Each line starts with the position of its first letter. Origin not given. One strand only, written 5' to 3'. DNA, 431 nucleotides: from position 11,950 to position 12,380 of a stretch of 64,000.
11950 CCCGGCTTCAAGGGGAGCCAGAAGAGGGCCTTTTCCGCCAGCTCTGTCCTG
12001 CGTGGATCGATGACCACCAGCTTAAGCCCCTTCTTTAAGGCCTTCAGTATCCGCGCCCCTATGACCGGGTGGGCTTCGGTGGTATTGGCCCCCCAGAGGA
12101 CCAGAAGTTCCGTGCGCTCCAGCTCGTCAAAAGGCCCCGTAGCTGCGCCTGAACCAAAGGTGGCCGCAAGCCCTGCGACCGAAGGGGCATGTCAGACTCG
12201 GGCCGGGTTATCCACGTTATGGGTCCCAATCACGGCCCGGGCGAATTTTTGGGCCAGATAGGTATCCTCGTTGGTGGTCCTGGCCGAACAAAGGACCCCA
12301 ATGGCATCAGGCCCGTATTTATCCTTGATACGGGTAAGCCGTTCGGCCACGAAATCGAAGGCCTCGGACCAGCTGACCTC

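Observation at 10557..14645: Two track ORFs are one 1362-aa Sec-containing formate dehydrogenase with a built-in GltD/SfrB-like NAD(P)H module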

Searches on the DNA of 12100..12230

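Call 15: search_rna_families(source=window, start=12100, end=12230, threshold=evalue, max_evalue=1, show_alignments=2)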
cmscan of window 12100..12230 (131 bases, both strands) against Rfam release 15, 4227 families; matches with E-value up to 1: 1.
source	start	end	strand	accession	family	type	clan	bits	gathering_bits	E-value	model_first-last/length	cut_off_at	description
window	12139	12197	-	RF01989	SECIS_3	Cis-reg;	-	26.4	63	0.00027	1-59/59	no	Selenocysteine insertion sequence 3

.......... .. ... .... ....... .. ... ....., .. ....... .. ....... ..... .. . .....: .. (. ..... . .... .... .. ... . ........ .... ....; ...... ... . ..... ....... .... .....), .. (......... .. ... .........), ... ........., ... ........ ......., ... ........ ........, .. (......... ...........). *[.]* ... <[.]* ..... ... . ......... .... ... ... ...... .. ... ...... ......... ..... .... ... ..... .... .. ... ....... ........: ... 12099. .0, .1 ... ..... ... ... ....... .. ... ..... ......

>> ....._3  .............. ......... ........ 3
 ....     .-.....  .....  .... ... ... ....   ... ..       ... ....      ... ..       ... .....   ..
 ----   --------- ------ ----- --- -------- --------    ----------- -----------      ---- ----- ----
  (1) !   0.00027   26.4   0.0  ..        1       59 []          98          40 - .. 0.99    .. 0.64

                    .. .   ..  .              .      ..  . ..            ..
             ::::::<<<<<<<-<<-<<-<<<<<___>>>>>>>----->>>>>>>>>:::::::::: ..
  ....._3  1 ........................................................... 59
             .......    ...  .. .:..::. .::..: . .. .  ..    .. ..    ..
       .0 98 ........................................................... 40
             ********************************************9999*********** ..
